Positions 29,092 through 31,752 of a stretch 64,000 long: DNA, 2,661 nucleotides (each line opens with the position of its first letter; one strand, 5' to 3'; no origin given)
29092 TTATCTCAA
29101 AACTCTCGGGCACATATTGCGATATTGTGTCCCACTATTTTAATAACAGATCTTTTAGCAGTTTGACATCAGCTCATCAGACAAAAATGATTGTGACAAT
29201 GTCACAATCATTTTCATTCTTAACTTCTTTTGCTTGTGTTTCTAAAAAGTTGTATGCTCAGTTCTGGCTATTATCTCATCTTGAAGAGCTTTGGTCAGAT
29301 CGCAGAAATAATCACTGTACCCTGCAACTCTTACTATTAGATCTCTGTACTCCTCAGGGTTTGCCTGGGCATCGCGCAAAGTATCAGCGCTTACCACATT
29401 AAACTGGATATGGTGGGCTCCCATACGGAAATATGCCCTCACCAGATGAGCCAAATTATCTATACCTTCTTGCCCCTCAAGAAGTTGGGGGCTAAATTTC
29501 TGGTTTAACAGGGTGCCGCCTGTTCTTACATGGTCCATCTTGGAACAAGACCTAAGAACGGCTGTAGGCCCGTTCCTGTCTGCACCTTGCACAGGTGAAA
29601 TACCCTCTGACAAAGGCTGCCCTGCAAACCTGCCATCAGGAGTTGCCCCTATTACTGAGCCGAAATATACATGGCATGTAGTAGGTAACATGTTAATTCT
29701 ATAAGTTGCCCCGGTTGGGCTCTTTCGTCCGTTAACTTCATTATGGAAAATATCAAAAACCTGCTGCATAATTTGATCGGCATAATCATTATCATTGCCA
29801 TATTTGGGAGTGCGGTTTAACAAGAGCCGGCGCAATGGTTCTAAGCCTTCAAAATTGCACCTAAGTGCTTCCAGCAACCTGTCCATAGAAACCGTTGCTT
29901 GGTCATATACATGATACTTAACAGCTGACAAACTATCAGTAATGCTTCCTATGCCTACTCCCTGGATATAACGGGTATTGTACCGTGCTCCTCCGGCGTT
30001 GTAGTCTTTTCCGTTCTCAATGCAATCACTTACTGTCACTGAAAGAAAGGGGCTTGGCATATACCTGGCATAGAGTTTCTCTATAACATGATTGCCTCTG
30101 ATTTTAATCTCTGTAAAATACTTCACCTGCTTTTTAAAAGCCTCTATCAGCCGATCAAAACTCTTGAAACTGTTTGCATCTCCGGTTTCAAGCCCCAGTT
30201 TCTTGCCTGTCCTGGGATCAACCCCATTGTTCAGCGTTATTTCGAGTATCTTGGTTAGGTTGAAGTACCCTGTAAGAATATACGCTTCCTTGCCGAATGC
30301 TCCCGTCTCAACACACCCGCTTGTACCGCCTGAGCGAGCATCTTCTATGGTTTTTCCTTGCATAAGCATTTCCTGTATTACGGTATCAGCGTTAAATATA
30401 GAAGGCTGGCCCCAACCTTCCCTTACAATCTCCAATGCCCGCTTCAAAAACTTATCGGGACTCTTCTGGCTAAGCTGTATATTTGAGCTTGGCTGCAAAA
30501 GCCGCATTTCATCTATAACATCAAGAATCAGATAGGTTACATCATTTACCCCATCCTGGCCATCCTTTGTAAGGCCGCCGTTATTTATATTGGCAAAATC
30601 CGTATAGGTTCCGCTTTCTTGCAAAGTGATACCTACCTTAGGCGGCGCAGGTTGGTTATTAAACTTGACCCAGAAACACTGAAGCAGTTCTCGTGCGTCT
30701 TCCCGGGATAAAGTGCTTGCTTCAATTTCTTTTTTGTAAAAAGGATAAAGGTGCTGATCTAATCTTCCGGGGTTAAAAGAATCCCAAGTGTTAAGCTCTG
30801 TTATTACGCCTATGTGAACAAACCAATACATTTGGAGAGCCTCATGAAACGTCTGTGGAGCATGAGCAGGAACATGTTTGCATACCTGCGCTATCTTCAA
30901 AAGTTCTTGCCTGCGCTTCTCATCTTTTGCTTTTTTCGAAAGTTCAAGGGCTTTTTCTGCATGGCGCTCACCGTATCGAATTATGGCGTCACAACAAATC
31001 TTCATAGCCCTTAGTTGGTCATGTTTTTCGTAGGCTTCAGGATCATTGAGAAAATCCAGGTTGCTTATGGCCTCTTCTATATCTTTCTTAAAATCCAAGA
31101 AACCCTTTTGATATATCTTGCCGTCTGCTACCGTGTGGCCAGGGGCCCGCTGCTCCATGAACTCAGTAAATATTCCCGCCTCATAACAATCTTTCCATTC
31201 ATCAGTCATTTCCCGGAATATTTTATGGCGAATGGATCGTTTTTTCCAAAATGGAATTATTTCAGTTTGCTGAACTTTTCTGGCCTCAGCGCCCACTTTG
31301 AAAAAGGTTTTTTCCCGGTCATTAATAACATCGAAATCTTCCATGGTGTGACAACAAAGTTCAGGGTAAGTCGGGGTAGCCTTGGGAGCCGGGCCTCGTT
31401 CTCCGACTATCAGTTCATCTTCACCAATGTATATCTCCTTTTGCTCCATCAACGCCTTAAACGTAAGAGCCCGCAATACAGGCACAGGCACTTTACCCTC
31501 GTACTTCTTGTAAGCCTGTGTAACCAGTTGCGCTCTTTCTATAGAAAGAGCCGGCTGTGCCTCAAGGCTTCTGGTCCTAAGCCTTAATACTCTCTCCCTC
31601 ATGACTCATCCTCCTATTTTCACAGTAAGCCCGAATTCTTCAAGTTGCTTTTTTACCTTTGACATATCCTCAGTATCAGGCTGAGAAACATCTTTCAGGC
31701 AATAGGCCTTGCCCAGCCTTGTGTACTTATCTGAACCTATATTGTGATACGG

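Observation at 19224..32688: HypD without proC: a possible oxidative Hyp/Pro to glutamate route through a tungsten AOR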

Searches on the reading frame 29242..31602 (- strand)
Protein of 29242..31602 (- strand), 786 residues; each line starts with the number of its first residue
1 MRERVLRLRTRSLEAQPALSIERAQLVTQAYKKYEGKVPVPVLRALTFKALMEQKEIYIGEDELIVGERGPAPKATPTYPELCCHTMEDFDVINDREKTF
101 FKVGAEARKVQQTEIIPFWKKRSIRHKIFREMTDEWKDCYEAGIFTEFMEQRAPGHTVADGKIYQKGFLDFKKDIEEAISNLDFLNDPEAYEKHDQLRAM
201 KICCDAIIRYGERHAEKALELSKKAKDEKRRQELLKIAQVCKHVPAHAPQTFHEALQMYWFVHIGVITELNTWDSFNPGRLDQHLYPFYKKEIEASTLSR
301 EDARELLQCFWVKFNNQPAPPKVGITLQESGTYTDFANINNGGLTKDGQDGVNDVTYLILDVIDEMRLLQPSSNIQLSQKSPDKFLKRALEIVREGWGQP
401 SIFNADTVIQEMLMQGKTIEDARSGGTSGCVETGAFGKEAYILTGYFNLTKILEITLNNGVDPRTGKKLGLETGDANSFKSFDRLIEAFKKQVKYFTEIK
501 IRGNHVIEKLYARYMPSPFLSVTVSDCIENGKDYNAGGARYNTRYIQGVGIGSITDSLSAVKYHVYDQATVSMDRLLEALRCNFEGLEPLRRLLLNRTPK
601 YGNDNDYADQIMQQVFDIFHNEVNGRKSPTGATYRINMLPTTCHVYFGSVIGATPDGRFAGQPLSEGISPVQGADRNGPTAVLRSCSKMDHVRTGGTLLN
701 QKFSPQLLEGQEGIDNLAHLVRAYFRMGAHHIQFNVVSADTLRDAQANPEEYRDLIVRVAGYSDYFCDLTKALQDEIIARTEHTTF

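Call 4: search_protein_families(library=pfam, proteins=[window:29242-31602:-])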
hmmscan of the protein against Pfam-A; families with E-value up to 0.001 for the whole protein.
window:29242-31602:- (786 aa): 2 families
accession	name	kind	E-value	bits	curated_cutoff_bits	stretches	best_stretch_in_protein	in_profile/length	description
PF02901.20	PFL-like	-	1.7e-241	803.9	24.3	1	2-648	2-647/647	Pyruvate formate lyase-like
PF01228.26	Gly_radical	-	9.6e-39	132.6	22.2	1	665-767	2-106/106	Glycine radical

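Call 6: search_protein_families(library=ncbifam, proteins=[window:29242-31602:-], max_evalue=0.00001)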
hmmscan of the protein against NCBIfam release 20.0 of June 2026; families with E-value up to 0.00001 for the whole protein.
window:29242-31602:- (786 aa): 12 families
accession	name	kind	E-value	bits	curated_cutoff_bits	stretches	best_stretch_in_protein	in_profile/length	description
NF043068.1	glycl_HYPD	equivalog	0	1451.2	1100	1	3-784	2-783/784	trans-4-hydroxy-L-proline dehydratase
TIGR01774.1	PFL2-3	subfamily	1.2e-212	708.3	678.2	1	1-784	2-785/786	formate C-acetyltransferase/glycerol dehydratase family glycyl radical enzyme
NF048011.1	SfplDhtHpsGDes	equivalog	1.2e-179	599.3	1000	1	2-784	23-820/821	(2S)-3-sulfopropanediol dehydratase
TIGR04394.1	choline_CutC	equivalog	5.5e-163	544.4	1050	1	3-783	3-786/789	choline trimethylamine-lyase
NF007437.0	PRK09983.1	equivalog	2.3e-162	541.9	1109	1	1-784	1-764/765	formate C-acetyltransferase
NF048009.1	SfplDhtHpfGKleb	equivalog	4.9e-160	534.3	1000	1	4-782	27-821/824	(2S)-3-sulfopropanediol dehydratase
NF033718.1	indole_decarb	equivalog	9e-136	454.2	1100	2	3-584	33-644/868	indoleacetate decarboxylase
NF033715.1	glycyl_HPDL_Lrg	equivalog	1.4e-110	370.6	1150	2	198-584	273-678/901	4-hydroxyphenylacetate decarboxylase large subunit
TIGR01255.1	pyr_form_ly_1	equivalog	1.2e-40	139.7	994.2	1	251-784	235-742/744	formate C-acetyltransferase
NF038360.1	rad_fix_GrcA3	exception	6.8e-22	77.3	158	1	711-785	3-77/78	autonomous glycyl radical cofactor GrcA3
NF008341.1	PRK11127.1-1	equivalog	3.7e-13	49.3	145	1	727-784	21-78/80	autonomous glycyl radical cofactor GrcA2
TIGR04365.1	spare_glycyl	equivalog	2.5e-10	40.7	170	1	728-781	68-121/126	autonomous glycyl radical cofactor GrcA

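Call 38: find_related_loci(query=window:29242-31602:-, collection=metagenome_contigs, flank=10000)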
Query window:29242-31602:- (786 aa) in metagenome_contigs; peptide patterns used: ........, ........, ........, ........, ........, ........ (x = any residue, [..] = any of these).
426 stretches matched a pattern; 404 encode a relative of the query (tblastn E <= 1e-3); the best 80 are kept; 80 distinct loci.
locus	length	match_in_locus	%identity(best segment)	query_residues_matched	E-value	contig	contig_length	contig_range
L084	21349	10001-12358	73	1-786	0e+0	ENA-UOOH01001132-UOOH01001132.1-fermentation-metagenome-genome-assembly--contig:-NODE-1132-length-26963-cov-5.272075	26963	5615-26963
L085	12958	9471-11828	72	1-786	0e+0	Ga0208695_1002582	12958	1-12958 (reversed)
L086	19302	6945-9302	72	1-786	0e+0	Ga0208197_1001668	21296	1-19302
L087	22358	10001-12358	71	1-786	0e+0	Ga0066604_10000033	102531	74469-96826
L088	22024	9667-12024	71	1-786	0e+0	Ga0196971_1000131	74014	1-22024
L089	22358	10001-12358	70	1-786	0e+0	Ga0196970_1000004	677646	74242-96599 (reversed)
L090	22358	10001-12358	70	1-786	0e+0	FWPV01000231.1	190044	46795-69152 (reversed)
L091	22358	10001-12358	70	1-786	0e+0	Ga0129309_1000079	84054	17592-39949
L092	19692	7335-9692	70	1-786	0e+0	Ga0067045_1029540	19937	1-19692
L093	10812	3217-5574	72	1-786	0e+0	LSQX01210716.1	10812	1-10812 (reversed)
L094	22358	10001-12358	70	1-786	0e+0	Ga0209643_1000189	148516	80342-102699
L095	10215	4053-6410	70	1-786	0e+0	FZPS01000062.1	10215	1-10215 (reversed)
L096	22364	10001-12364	70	1-786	0e+0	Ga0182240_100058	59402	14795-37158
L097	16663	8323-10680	69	1-786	0e+0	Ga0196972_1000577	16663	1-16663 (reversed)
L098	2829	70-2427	70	1-786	0e+0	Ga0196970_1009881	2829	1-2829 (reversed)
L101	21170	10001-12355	68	1-786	0e+0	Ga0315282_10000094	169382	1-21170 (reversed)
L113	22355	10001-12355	68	1-786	0e+0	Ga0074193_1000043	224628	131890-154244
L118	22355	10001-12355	68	1-786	0e+0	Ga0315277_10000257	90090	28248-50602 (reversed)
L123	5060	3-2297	69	19-783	0e+0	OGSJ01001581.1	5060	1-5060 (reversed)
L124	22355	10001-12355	67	1-786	0e+0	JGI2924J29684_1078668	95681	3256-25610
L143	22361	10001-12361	66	1-786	0e+0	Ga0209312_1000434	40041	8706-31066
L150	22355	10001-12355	66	1-786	0e+0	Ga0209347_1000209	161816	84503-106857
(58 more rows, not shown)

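Call 42: search_protein_families(library=pfam, proteins=[L124:7119-8753:+, L124:12631-13872:+, L124:13972-14670:+, L124:16002-17549:+, L124:17680-18744:+, L124:19686-20234:+, L124:20413-20772:+, L124:20836-21930:+, L113:14563-16098:+, L090:7497-8921:+], max_evalue=0.00001)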
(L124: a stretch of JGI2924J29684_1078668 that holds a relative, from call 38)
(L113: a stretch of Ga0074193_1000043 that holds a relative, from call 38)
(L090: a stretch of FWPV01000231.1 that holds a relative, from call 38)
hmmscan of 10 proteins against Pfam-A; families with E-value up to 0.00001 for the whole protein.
L124:7119-8753:+ (544 aa): 1 family
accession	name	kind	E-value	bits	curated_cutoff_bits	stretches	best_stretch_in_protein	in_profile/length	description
PF00171.27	Aldedh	-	4.5e-99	332.5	23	1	58-523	8-458/461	Aldehyde dehydrogenase family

L124:12631-13872:+ (413 aa): 1 family
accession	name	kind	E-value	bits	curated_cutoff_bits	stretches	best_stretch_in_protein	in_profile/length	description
PF01522.26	Polysacc_deac_1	-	3.2e-32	111.5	23.1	1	205-311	4-108/124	Polysaccharide deacetylase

L124:13972-14670:+ (232 aa): 2 families
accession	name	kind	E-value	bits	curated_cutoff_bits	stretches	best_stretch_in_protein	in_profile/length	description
PF00486.34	Trans_reg_C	-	9.2e-32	109.4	26.2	1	153-227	2-76/77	Transcriptional regulatory protein, C terminal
PF00072.30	Response_reg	-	1.1e-28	100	30.2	1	8-118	1-111/111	Response regulator receiver domain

L124:16002-17549:+ (515 aa): 0 families

L124:17680-18744:+ (354 aa): 1 family
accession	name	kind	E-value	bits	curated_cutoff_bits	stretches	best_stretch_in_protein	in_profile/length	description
PF09925.14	DUF2157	-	8e-41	139.6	32.4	1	21-153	4-143/146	Predicted membrane protein (DUF2157)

L124:19686-20234:+ (182 aa): 3 families
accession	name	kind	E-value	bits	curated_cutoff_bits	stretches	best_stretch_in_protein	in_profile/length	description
PF07883.17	Cupin_2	-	1.1e-18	67.1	27.2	1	107-174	3-69/70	Cupin domain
PF01381.28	HTH_3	-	1.2e-12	48.1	23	1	8-60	1-53/55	Helix-turn-helix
PF13443.12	HTH_26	-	8e-08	32.9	22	1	7-60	1-55/63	Cro/C1-type HTH DNA-binding domain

L124:20413-20772:+ (119 aa): 1 family
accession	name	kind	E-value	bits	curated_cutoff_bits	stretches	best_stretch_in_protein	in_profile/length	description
PF07883.17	Cupin_2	-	1.3e-11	44.5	27.2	1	44-114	2-69/70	Cupin domain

L124:20836-21930:+ (364 aa): 2 families
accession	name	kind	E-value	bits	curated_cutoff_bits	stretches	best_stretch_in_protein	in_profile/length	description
PF00557.29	Peptidase_M24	-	3.1e-69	233.4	23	1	146-348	2-208/208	Metallopeptidase family M24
PF01321.24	Creatinase_N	-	2.8e-17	63.9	22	1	7-137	1-127/128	Creatinase/Prolidase N-terminal domain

L113:14563-16098:+ (511 aa): 3 families
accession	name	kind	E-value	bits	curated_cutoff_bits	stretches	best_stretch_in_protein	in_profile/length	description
PF02518.31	HATPase_c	-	3.7e-24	85.7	26.4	1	400-505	2-109/111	Histidine kinase-, DNA gyrase B-, and HSP90-like ATPase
PF00512.31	HisKA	-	3.2e-16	59.6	26.9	1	287-349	2-62/66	His Kinase A (phospho-acceptor) domain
PF00672.30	HAMP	-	7.2e-11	42.7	25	1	230-280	1-51/53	HAMP domain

L090:7497-8921:+ (474 aa): 4 families
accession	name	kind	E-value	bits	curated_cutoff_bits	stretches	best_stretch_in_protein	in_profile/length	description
PF00158.32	Sigma54_activat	-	2.6e-60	203.4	20.2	1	153-319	1-167/168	Sigma-54 interaction domain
PF25601.1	AAA_lid_14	-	1.1e-25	89.7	27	1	325-400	1-76/87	AAA+ ATPase lid domain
PF14532.12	Sigma54_activ_2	-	1.4e-18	67.9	25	1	154-324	1-138/138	Sigma-54 interaction domain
PF02954.25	HTH_8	-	9.4e-12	44.9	22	1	426-465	3-42/42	Bacterial regulatory protein, Fis family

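Call 43: search_protein_families(library=ncbifam, proteins=[L124:7119-8753:+, L084:12424-13971:+], max_evalue=1e-10)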
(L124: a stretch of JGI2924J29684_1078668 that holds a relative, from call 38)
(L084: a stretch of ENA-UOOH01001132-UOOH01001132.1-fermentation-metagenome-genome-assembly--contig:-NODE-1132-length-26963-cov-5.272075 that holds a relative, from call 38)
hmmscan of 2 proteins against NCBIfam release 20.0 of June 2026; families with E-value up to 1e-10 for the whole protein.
L124:7119-8753:+ (544 aa): 38 families (the best 25 are shown)
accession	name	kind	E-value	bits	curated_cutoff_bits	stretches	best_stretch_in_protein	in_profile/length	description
TIGR01236.1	D1pyr5carbox1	equivalog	1.3e-235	783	613.6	1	14-541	2-532/533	L-glutamate gamma-semialdehyde dehydrogenase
NF002852.0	PRK03137.1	subfamily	1.5e-108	363.8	648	1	42-530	35-514/514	L-glutamate gamma-semialdehyde dehydrogenase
TIGR01237.1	D1pyr5carbox2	equivalog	1.8e-99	333.9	659.65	1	44-530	33-511/511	L-glutamate gamma-semialdehyde dehydrogenase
NF008869.0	PRK11904.1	equivalog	1.6e-80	271.3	747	1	28-527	538-1025/1042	bifunctional proline dehydrogenase/L-glutamate gamma-semialdehyde dehydrogenase PutA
TIGR01238.1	D1pyr5carbox3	equivalog_domain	5.8e-69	232.9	485.2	1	30-523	24-498/500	L-glutamate gamma-semialdehyde dehydrogenase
NF008772.0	PRK11809.1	equivalog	2e-67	227.8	1750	1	48-525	651-1111/1318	trifunctional transcriptional regulator/proline dehydrogenase/L-glutamate gamma-semialdehyde dehydrogenase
NF042993.1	AlphKGSA_gudD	equivalog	6.4e-61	206.5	770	1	53-517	15-471/481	alpha-ketoglutaric semialdehyde dehydrogenase GucD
NF010000.0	PRK13473.1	subfamily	2.1e-59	201.4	615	1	46-507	5-452/475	aminobutyraldehyde dehydrogenase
NF006916.0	PRK09407.1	equivalog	3.6e-58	197.4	521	1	55-529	32-493/526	succinic semialdehyde dehydrogenase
TIGR02299.1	HpaE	equivalog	2.3e-57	194.7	638.35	1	53-524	10-472/488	5-carboxymethyl-2-hydroxymuconate semialdehyde dehydrogenase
TIGR01804.1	BADH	equivalog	1.9e-54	184.9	668.6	1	56-512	12-456/467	betaine-aldehyde dehydrogenase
NF052305.1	DioxValDhHalo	equivalog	2.1e-53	181.9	750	1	54-508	17-460/483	2,5-dioxovalerate dehydrogenase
NF040792.1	glyc_ald_dh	equivalog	2.6e-52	178.4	760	1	68-490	26-438/488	D-glyceraldehyde dehydrogenase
NF045735.1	PaDhStyDPseudo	equivalog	2.7e-51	174.7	850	1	46-518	5-473/483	phenylacetaldehyde dehydrogenase StyD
NF009725.0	PRK13252.1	equivalog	5.5e-51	173.5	593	1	55-513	20-465/488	betaine-aldehyde dehydrogenase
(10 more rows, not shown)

L084:12424-13971:+ (515 aa): 41 families (the best 25 are shown)
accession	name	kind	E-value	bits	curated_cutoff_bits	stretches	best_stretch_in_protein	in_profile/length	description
NF002852.0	PRK03137.1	subfamily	4.3e-245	814.3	648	1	1-515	1-514/514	L-glutamate gamma-semialdehyde dehydrogenase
TIGR01237.1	D1pyr5carbox2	equivalog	1.2e-225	750.2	659.65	1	5-514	1-510/511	L-glutamate gamma-semialdehyde dehydrogenase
NF008869.0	PRK11904.1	equivalog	1.4e-123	413.8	747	1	6-510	524-1023/1042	bifunctional proline dehydrogenase/L-glutamate gamma-semialdehyde dehydrogenase PutA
NF052305.1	DioxValDhHalo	equivalog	1.6e-111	373.6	750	1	41-494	9-461/483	2,5-dioxovalerate dehydrogenase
NF042993.1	AlphKGSA_gudD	equivalog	1.6e-111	373.5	770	1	46-509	15-476/481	alpha-ketoglutaric semialdehyde dehydrogenase GucD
TIGR01236.1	D1pyr5carbox1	equivalog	8.8e-104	348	613.6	1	6-515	1-521/533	L-glutamate gamma-semialdehyde dehydrogenase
TIGR01238.1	D1pyr5carbox3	equivalog_domain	1.6e-103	346.9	485.2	1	12-508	14-498/500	L-glutamate gamma-semialdehyde dehydrogenase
NF008772.0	PRK11809.1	equivalog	6.5e-102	342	1750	1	32-508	643-1109/1318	trifunctional transcriptional regulator/proline dehydrogenase/L-glutamate gamma-semialdehyde dehydrogenase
TIGR01804.1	BADH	equivalog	8.6e-98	327.8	668.6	1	41-493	2-452/467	betaine-aldehyde dehydrogenase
TIGR02299.1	HpaE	equivalog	2.2e-97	326.7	638.35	1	40-511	4-474/488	5-carboxymethyl-2-hydroxymuconate semialdehyde dehydrogenase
NF007497.0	PRK10090.1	equivalog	4.2e-97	325.9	500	1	35-502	5-470/480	aldehyde dehydrogenase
NF010000.0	PRK13473.1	subfamily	3.9e-94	315.9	615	1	39-492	5-452/475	aminobutyraldehyde dehydrogenase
NF009725.0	PRK13252.1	equivalog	2.1e-90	303.5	593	1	40-510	10-476/488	betaine-aldehyde dehydrogenase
NF040792.1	glyc_ald_dh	equivalog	1.6e-88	297.8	760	1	39-501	3-465/488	D-glyceraldehyde dehydrogenase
NF040648.1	lactal_redase_Meth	equivalog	4.2e-87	293.1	650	1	40-492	2-442/463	lactaldehyde dehydrogenase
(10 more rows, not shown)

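Call 45: search_protein_families(library=pfam, proteins=[L123:2421-3227:+, L086:1825-2643:-, L086:3025-4389:+, L118:5418-6464:+, L118:6513-8930:+, L101:13153-14127:-, L143:13040-14734:+, L087:14182-15354:+, L087:12382-14166:+, L101:2979-4463:+], max_evalue=0.00001)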
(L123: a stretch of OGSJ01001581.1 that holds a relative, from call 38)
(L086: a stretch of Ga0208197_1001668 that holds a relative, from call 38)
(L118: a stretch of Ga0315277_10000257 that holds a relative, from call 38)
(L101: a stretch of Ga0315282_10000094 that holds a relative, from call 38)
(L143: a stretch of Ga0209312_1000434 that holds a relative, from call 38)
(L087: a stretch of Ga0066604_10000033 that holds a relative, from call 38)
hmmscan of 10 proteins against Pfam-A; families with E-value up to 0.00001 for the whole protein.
L123:2421-3227:+ (268 aa): 3 families
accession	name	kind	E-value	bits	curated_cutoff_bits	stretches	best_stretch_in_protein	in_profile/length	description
PF14748.11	P5CR_dimer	-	2.3e-44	150.4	25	1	162-266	1-105/105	Pyrroline-5-carboxylate reductase dimerisation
PF03807.23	F420_oxidored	-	2.3e-19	70.2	21.6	1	5-99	2-94/94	NADP oxidoreductase coenzyme F420-dependent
PF03446.21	NAD_binding_2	-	4e-06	27.4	21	1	5-97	2-93/161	NAD binding domain of 6-phosphogluconate dehydrogenase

L086:1825-2643:- (272 aa): 1 family
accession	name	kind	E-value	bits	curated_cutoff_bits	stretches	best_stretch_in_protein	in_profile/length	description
PF02535.28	Zip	-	2.3e-33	116.2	35.1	2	124-266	173-321/323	ZIP Zinc transporter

L086:3025-4389:+ (454 aa): 4 families
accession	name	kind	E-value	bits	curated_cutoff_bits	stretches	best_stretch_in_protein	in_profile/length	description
PF02562.22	PhoH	-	6.7e-45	153.5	27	1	227-449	4-199/205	PhoH-like protein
PF13638.12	PIN_4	-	1.6e-30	106.6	21.9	1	5-144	1-132/132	PIN domain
PF13604.12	AAA_30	-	1.4e-07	31.9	27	1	228-404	2-126/191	AAA domain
PF13245.12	AAA_19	-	2.3e-06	28.3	25.1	0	245-404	12-127/134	AAA domain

L118:5418-6464:+ (348 aa): 4 families
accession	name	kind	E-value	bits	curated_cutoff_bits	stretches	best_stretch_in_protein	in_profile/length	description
PF08240.17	ADH_N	-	2.2e-27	95.8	23.5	1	24-143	1-104/104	Alcohol dehydrogenase GroES-like domain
PF00107.32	ADH_zinc_N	-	1.7e-21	77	31.8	1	181-308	1-128/129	Zinc-binding dehydrogenase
PF16912.11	Glu_dehyd_C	-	8.9e-11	42.1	34.9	1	150-335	4-202/211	Glucose dehydrogenase C-terminus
PF13602.12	ADH_zinc_N_2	-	1e-08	36.6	27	1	230-333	14-122/134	Zinc-binding dehydrogenase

L118:6513-8930:+ (805 aa): 5 families
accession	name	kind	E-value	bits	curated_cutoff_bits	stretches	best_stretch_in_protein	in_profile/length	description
PF07944.18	Beta-AFase-like_GH127_cat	-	7.3e-110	367.9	24.9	1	41-423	1-375/376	Beta-L-arabinofuranosidase, GH127 catalytic domain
PF20736.2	Glyco_hydro127M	-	1.4e-21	76.9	24.2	1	434-545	2-95/95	Beta-L-arabinofuranosidase, GH127 middle domain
PF20737.2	Glyco_hydro127C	-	1.3e-20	73.3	23.7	1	547-652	1-69/71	Glycoside hydrolase family 127 C-terminal domain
PF00754.31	F5_F8_type_C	-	5.1e-07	30.3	28.2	1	698-791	24-114/127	F5/8 type C domain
PF22633.2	F5_F8_type_C_2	-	6e-06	27.2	27.8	0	707-786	15-90/91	NedA-like, galactose-binding domain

L101:13153-14127:- (324 aa): 1 family
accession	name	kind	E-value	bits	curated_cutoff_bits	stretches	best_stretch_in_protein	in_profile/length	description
PF00291.31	PALP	-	6.4e-76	255.9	35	1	25-310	4-295/295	Pyridoxal-phosphate dependent enzyme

L143:13040-14734:+ (564 aa): 3 families
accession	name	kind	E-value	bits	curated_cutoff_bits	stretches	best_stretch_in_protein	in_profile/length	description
PF01401.24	Peptidase_M2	-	9.1e-19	67.9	23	2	36-238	9-214/581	Angiotensin-converting enzyme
PF01432.26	Peptidase_M3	-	9.3e-16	58.6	27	1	312-561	190-454/457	Peptidase family M3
PF02074.21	Peptidase_M32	-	1.6e-09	37.4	25.1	0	435-560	359-483/489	Carboxypeptidase Taq (M32) metallopeptidase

L087:14182-15354:+ (390 aa): 1 family
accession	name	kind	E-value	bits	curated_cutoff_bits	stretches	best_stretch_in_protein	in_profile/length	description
PF00155.27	Aminotran_1_2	-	1.4e-39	136.8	19.7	1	31-383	3-361/361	Aminotransferase class I and II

L087:12382-14166:+ (594 aa): 4 families
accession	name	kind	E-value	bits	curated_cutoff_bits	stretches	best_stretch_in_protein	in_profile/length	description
PF16189.11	Creatinase_N_2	-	2.3e-49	168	29.7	1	149-307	1-161/161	Creatinase/Prolidase N-terminal domain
PF00557.29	Peptidase_M24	-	6.3e-46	157.2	23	1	310-525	2-207/208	Metallopeptidase family M24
PF01321.24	Creatinase_N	-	2.9e-27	96.2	22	1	6-134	1-115/128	Creatinase/Prolidase N-terminal domain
PF16188.10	Peptidase_M24_C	-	4.6e-25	87.8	28.9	1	534-594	1-63/63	C-terminal region of peptidase_M24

L101:2979-4463:+ (494 aa): 1 family
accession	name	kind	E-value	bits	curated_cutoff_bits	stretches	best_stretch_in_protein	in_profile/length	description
PF00171.27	Aldedh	-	7.1e-142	473.6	23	1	22-488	1-460/461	Aldehyde dehydrogenase family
